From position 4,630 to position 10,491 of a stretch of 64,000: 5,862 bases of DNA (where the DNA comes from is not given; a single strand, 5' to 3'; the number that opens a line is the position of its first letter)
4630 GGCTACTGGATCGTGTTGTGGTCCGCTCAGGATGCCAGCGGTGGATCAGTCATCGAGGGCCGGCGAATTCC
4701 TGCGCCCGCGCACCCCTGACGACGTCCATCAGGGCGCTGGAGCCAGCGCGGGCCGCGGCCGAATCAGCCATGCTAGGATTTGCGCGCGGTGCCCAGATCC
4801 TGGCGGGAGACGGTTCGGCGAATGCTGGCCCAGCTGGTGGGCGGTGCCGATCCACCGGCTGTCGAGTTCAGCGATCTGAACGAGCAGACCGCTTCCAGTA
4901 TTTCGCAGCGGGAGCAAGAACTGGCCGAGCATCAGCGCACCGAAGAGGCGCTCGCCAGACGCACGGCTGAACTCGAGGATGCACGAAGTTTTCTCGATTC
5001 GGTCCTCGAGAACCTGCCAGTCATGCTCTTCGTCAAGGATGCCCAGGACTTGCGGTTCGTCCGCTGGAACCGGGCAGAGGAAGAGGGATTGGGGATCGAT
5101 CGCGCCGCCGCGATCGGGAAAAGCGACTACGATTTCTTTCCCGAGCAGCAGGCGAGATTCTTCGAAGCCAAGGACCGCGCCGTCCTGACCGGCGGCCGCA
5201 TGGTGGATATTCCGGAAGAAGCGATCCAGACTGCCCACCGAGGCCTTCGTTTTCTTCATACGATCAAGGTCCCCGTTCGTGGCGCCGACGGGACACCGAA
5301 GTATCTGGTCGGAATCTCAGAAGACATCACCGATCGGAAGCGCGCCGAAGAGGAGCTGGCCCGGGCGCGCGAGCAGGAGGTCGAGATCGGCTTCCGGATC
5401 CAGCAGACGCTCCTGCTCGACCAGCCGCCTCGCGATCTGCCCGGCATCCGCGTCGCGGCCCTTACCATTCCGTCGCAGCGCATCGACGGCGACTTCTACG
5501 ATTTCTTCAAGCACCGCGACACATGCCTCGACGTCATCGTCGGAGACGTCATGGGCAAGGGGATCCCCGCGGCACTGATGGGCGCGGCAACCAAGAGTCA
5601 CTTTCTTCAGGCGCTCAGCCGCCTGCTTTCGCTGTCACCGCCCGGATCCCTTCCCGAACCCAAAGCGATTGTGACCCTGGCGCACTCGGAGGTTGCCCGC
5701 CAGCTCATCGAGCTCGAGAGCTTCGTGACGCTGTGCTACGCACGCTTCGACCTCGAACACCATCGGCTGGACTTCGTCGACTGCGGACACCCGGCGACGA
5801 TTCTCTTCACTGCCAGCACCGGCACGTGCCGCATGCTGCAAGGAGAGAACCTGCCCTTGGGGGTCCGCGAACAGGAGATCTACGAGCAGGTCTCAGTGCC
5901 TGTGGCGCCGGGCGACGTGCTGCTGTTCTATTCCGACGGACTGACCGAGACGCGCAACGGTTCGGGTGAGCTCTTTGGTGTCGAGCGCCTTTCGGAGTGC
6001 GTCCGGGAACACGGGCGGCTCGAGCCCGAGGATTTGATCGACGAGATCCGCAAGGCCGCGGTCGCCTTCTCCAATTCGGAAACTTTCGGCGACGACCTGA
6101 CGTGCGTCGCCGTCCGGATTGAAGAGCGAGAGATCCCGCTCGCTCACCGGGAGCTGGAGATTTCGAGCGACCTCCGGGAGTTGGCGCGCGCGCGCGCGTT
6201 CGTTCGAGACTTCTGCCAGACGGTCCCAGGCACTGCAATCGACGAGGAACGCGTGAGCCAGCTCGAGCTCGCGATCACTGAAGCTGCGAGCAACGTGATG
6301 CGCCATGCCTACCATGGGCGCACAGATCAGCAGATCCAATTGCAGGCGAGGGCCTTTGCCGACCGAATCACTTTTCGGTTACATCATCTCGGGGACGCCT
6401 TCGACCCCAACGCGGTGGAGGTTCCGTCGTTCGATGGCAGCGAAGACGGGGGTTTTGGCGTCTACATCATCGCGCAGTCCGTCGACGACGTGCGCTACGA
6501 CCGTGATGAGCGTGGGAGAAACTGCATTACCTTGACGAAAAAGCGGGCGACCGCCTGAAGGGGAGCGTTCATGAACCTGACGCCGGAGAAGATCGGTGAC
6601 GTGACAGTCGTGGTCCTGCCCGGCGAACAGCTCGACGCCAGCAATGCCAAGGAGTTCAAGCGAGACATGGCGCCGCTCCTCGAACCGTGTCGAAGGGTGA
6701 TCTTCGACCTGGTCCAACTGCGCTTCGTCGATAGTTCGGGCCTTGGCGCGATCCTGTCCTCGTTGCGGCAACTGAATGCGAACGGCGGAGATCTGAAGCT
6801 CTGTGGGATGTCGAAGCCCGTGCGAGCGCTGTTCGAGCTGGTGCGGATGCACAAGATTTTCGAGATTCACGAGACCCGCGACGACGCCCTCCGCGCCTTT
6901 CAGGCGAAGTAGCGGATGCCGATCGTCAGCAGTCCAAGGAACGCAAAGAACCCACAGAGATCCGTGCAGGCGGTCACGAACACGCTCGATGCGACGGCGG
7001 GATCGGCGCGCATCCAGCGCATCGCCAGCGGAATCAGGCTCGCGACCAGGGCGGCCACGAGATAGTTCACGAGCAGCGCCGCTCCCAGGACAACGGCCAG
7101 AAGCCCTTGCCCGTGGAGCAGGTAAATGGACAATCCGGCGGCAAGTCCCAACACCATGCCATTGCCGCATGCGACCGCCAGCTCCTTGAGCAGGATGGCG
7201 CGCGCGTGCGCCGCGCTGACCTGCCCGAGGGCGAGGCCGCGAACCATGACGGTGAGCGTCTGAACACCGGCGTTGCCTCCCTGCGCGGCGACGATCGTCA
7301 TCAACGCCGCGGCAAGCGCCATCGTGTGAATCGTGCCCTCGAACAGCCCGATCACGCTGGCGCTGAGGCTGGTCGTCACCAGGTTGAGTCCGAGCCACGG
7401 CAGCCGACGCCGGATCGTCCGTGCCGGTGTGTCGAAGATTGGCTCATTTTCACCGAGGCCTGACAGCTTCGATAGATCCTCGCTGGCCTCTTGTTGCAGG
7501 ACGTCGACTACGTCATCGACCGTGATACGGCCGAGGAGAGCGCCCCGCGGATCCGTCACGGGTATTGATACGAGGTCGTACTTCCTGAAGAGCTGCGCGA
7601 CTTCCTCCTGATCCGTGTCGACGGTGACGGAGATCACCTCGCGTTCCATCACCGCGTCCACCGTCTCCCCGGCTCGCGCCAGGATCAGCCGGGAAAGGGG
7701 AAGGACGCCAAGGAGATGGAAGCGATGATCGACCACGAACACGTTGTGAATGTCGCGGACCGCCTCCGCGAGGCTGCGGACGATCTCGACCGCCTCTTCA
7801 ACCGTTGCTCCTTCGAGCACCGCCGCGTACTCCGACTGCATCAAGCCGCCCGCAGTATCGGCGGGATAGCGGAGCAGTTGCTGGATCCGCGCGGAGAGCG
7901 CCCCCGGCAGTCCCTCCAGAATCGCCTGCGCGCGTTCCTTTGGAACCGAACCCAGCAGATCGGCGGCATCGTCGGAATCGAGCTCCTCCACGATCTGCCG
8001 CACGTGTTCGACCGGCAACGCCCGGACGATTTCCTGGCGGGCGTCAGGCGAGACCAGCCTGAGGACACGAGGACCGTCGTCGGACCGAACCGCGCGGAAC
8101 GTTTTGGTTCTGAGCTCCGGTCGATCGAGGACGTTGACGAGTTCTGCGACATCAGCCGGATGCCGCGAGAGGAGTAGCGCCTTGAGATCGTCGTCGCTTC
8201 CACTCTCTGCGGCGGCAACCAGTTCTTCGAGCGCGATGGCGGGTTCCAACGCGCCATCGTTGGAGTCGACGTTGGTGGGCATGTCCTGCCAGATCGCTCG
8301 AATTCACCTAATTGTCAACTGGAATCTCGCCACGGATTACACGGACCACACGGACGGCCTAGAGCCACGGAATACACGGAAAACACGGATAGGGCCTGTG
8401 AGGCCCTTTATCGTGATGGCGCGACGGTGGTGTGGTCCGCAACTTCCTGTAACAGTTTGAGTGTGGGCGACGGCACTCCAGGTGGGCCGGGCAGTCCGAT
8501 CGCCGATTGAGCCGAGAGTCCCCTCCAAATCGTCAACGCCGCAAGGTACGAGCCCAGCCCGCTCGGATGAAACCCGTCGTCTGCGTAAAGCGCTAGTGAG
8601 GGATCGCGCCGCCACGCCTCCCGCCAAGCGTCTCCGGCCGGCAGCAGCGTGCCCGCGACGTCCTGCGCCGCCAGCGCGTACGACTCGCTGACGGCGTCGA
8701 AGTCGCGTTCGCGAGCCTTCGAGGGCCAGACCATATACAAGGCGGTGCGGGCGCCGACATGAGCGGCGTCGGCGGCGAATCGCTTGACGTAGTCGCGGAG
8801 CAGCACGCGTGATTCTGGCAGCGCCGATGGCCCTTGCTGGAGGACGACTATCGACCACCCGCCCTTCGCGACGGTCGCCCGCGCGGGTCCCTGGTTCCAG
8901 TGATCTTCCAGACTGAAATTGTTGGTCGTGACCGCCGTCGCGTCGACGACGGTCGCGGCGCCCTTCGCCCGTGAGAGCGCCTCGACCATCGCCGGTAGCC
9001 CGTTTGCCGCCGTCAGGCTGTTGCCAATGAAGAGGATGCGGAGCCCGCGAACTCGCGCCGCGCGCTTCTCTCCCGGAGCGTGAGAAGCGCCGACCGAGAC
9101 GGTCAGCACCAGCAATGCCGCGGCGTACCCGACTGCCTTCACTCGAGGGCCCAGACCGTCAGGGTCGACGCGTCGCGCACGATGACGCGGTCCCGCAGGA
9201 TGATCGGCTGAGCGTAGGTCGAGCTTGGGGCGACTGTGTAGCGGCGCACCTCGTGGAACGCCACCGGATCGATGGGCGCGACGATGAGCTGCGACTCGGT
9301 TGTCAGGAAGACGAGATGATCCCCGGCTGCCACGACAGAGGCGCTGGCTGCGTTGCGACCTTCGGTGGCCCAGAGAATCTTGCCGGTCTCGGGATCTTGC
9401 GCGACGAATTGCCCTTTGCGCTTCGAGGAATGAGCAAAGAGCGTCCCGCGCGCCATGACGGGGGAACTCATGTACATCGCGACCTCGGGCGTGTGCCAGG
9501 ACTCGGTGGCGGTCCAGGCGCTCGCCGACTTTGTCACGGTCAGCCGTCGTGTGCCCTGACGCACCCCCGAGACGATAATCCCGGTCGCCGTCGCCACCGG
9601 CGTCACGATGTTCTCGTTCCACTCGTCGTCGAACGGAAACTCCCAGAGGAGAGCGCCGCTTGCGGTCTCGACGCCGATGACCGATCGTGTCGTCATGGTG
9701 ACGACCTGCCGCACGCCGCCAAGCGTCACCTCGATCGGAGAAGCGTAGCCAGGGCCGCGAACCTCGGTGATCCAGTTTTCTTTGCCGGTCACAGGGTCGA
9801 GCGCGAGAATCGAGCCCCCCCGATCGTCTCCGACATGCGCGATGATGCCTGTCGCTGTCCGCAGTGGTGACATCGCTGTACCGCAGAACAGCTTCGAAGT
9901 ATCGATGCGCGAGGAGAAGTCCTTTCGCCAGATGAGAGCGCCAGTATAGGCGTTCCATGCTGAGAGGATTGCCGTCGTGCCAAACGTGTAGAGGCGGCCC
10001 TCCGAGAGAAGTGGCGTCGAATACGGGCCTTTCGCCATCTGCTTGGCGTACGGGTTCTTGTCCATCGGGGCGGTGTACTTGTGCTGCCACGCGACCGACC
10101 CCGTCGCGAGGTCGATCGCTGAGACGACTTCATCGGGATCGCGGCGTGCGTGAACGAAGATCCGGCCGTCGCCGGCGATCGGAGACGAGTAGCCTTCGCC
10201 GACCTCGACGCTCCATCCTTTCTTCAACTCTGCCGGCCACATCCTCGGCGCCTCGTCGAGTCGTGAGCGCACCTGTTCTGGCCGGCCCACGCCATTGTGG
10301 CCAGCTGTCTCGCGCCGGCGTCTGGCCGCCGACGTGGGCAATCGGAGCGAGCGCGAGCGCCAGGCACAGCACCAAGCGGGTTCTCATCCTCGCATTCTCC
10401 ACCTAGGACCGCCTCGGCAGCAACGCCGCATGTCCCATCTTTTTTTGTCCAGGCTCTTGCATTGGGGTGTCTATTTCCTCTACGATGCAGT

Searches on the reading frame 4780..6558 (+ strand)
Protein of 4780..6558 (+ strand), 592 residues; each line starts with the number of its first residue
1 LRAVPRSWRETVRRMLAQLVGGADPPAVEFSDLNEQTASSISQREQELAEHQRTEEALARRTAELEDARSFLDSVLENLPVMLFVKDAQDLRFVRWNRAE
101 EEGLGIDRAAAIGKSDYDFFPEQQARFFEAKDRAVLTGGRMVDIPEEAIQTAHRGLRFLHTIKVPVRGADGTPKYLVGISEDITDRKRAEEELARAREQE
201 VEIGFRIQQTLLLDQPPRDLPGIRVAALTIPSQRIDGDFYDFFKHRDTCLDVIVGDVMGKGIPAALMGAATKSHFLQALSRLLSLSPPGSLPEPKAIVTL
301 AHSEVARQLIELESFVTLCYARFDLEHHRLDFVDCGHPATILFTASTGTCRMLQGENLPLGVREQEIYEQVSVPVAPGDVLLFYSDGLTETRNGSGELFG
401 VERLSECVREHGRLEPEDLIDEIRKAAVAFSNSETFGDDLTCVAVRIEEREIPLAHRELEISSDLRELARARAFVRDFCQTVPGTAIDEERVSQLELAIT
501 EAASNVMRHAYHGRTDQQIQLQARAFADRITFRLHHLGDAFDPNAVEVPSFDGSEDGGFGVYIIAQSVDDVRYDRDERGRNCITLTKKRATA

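Call 27: search_protein_families(library=pfam, proteins=[window:4780-6558:+])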
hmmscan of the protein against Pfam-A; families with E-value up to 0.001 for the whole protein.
window:4780-6558:+ (592 aa): 5 families
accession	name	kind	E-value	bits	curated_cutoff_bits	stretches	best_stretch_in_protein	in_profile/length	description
PF07228.17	SpoIIE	-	1.3e-44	152.9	25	1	248-447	3-191/192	Stage II sporulation protein E (SpoIIE)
PF13581.12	HATPase_c_2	-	7.1e-22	78.2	27.4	1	461-587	1-127/127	Histidine kinase-like ATPase domain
PF08448.16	PAS_4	-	1.1e-18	67.9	23.1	1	76-188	1-110/110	PAS fold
PF00989.32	PAS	-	7.3e-09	36.1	22.6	1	71-183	2-113/113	PAS fold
PF13426.13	PAS_9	-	6.8e-06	26.7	27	1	81-185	2-103/103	PAS domain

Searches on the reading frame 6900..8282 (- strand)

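Call 27: search_protein_families(library=pfam, proteins=[window:6900-8282:-])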
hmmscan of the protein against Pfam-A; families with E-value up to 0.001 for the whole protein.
window:6900-8282:- (460 aa): 3 families
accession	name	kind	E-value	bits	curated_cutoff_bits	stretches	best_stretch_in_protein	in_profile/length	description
PF01769.21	MgtE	-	1.7e-28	99.8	27.6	1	328-451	1-125/125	Divalent cation transporter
PF03448.22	MgtE_N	-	8.9e-23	81.2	25.9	1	41-142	2-102/102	MgtE intracellular N domain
PF00571.33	CBS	-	1.7e-15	57.5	24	2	208-262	1-55/57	CBS domain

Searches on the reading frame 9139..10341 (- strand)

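Call 27: search_protein_families(library=pfam, proteins=[window:9139-10341:-])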
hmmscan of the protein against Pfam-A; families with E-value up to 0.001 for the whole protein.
window:9139-10341:- (400 aa): 4 families
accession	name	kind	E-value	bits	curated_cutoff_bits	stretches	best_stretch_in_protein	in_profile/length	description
PF13360.13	PQQ_2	-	4.2e-37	128.5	27.6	3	70-326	2-233/233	Outer membrane protein assembly factor BamB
PF01011.28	PQQ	-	2.2e-13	50.2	26.7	0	273-331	28-88/595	Glucose/ethanol/alcohol dehydrogenase, beta-propeller domain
PF13570.13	Beta-prop_ACSF4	-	7.6e-09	35.8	133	1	126-384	31-266/329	Beta-alanine-activating enzyme, beta-propeller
PF25293.1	Beta-prop_EMC1_N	-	2.1e-07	31.3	34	1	71-153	41-114/219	EMC1 N-terminal beta-propeller domain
